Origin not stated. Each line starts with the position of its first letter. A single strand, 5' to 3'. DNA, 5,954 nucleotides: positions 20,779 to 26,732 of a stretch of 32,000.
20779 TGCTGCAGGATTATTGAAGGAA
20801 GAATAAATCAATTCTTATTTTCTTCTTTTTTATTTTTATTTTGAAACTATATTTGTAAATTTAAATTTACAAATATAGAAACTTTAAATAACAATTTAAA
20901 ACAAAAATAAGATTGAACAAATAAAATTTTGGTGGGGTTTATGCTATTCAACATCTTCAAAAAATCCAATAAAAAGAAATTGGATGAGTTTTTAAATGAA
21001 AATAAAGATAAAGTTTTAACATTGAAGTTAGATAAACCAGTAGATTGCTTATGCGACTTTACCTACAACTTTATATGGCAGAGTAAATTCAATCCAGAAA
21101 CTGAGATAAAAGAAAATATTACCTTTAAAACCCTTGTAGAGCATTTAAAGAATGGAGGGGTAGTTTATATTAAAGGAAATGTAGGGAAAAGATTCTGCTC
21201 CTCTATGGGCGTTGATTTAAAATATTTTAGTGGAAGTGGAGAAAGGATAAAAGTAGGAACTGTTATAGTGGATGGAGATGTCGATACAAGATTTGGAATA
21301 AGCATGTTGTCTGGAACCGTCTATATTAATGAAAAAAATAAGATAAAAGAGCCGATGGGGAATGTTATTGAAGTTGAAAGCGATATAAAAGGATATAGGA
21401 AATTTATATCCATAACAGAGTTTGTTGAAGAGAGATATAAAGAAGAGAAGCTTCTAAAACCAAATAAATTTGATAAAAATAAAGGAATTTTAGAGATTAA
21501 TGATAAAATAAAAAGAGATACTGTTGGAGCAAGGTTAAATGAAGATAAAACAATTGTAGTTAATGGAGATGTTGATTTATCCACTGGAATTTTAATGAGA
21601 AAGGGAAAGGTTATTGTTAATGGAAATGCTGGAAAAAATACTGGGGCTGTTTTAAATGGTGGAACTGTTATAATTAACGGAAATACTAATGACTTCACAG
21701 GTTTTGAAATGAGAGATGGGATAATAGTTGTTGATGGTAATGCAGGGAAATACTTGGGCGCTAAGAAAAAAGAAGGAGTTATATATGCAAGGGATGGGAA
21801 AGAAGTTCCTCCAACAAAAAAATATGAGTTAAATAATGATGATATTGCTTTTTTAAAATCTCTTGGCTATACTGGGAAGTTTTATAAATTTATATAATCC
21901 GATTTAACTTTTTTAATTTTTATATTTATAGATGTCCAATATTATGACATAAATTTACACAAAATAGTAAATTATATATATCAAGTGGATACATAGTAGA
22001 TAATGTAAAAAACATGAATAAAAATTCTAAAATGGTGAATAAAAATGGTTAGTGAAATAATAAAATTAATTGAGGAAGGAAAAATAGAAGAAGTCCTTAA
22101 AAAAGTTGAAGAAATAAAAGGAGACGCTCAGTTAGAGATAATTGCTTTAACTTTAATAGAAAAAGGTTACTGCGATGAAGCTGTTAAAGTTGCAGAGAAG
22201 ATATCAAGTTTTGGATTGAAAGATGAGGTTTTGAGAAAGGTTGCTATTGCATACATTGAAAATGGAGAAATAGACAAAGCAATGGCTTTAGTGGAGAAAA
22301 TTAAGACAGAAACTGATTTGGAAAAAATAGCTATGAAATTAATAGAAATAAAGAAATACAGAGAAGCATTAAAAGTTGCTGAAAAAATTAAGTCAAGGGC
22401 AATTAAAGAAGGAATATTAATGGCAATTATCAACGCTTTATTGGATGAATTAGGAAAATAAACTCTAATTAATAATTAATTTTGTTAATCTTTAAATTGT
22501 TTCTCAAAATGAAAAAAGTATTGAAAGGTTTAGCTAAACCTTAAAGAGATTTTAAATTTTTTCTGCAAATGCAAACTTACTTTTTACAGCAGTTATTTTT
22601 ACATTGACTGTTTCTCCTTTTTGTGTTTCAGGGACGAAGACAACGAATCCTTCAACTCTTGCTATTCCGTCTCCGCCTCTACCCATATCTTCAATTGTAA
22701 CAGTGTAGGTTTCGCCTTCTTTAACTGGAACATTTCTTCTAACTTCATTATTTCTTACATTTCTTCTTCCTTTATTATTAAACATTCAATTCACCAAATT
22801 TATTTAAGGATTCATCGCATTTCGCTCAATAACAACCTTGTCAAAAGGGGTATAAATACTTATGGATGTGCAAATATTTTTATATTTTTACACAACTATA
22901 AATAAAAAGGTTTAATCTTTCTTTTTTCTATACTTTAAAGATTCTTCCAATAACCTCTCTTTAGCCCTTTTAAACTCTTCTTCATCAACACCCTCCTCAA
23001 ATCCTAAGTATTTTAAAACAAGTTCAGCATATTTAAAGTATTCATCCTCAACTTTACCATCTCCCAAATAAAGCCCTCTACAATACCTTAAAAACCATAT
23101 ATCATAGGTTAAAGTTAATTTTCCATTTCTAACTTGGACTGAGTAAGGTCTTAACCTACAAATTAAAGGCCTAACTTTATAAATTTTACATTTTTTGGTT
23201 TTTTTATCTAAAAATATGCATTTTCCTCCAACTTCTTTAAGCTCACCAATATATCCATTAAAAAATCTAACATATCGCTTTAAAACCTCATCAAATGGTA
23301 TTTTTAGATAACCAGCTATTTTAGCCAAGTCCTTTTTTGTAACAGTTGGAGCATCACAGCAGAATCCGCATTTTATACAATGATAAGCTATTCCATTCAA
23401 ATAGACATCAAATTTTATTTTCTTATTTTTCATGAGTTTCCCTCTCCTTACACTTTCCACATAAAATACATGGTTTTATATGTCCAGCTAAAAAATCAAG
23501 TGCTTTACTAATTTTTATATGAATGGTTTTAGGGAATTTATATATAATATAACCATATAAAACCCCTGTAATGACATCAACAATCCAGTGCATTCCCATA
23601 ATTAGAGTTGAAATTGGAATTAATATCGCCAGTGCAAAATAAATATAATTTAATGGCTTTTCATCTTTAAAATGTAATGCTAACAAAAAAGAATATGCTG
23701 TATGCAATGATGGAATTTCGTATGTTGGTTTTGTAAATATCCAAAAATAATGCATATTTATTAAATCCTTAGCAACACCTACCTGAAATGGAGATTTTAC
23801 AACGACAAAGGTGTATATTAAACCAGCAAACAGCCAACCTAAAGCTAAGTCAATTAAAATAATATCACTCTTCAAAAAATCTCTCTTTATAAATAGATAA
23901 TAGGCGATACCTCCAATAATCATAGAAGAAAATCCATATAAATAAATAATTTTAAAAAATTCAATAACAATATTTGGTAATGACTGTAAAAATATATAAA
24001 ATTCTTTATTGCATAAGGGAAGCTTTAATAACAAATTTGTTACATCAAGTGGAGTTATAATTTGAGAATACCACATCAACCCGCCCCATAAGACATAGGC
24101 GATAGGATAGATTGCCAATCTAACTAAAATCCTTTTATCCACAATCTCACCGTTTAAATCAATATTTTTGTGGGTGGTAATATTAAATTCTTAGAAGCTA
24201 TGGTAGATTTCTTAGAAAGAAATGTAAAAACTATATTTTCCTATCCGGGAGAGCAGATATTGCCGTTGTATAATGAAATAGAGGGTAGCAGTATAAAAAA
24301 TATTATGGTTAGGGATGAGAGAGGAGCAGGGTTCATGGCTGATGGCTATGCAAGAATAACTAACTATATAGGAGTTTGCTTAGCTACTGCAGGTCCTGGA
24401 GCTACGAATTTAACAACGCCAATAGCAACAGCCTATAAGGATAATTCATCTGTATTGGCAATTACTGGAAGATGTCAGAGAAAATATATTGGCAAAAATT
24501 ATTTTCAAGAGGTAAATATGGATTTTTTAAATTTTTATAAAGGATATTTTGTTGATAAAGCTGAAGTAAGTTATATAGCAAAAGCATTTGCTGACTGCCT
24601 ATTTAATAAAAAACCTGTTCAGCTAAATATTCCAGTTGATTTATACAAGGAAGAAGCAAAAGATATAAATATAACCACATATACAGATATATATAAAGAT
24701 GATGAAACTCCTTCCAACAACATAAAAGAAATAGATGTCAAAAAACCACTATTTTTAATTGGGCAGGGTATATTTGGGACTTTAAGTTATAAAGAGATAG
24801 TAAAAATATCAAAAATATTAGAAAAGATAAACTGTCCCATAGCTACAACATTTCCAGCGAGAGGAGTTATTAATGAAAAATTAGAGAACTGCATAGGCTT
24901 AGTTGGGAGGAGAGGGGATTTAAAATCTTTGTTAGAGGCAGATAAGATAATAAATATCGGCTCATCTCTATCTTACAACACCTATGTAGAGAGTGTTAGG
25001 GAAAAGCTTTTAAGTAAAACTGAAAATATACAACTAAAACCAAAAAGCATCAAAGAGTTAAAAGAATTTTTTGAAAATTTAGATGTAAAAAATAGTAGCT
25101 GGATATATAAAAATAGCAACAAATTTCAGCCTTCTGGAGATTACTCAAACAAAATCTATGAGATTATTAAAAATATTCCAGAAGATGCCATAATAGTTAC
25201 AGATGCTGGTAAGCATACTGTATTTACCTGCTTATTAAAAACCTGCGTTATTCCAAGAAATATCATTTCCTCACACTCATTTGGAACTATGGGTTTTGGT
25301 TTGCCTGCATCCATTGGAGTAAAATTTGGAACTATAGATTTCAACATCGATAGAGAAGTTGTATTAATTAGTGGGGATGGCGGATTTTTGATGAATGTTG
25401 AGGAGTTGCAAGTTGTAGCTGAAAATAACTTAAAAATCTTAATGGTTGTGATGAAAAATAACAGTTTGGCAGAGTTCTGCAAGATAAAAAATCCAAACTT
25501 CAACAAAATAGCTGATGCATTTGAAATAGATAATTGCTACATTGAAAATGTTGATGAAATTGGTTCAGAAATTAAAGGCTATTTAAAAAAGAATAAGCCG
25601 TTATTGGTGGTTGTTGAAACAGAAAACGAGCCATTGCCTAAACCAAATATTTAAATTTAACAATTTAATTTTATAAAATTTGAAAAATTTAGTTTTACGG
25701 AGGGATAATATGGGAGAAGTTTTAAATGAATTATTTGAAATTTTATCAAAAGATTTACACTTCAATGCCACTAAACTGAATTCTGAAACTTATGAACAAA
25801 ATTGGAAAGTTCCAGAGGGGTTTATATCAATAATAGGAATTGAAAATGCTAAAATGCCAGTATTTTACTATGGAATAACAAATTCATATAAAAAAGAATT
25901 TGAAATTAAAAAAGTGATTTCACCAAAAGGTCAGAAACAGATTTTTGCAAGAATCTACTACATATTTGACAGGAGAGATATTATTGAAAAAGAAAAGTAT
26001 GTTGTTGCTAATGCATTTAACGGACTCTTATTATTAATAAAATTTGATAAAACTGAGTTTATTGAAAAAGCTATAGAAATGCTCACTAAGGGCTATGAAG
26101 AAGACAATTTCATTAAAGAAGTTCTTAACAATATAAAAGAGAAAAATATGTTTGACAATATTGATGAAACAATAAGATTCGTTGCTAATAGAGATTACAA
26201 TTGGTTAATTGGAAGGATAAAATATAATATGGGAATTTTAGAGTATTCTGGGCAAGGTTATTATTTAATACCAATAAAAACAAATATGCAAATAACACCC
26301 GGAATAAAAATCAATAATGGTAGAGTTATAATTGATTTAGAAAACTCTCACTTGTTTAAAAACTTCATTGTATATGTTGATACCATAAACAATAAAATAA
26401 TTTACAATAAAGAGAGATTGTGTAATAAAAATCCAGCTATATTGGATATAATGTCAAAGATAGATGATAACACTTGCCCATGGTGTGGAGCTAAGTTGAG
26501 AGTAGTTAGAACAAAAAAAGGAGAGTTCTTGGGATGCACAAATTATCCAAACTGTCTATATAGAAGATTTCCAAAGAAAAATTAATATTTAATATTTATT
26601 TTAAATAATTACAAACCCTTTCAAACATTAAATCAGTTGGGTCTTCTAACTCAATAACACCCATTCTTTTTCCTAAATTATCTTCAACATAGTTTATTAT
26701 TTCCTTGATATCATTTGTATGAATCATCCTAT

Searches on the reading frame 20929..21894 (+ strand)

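Call 88: search_protein_families(library=pfam, proteins=[window:20929-21894:+], max_evalue=0.00001)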
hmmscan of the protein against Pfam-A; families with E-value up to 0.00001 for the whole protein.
window:20929-21894:+ (322 aa): 1 family
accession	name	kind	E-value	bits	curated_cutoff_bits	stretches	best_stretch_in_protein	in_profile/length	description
PF01493.24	GXGXG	-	9.8e-15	55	32.5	1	209-292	88-167/190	GXGXG motif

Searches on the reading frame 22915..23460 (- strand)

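Call 88: search_protein_families(library=pfam, proteins=[window:22915-23460:-], max_evalue=0.00001)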
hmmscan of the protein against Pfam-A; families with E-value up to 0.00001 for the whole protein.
window:22915-23460:- (182 aa): 1 family
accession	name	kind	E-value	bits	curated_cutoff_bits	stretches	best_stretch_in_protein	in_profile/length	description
PF03692.20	CxxCxxCC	-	2.4e-18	67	23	1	27-127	1-84/85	Putative zinc- or iron-chelating domain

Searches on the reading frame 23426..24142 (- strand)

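Call 88: search_protein_families(library=pfam, proteins=[window:23426-24142:-], max_evalue=0.00001)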
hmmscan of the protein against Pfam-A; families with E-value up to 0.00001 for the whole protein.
window:23426-24142:- (239 aa): 2 families
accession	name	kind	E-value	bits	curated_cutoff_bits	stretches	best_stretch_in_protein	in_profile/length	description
PF14378.12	PAP2_3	-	5.1e-08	33.4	27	1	62-202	31-189/190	PAP2 superfamily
PF01569.27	PAP2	-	2.4e-07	31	27.2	1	132-201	38-118/130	PAP2 superfamily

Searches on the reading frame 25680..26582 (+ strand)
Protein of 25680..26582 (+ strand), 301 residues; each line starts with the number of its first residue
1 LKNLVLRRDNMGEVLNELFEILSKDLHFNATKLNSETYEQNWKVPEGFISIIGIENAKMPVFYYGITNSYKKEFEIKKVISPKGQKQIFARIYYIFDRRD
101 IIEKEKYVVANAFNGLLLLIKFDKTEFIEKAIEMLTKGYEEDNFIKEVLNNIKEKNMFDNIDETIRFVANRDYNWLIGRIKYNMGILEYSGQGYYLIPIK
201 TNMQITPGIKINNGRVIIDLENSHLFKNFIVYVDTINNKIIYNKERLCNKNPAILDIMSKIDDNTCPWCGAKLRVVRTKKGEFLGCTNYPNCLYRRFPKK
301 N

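Call 15: search_protein_families(library=pfam, proteins=[window:25680-26582:+], max_evalue=0.01)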
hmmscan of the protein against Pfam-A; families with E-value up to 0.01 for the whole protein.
window:25680-26582:+ (301 aa): 1 family
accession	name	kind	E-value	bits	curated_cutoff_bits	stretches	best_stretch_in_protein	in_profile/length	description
PF01396.24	Zn_ribbon_Top1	-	3.6e-15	55.9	32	1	264-301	2-39/39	Topoisomerase DNA binding C4 zinc finger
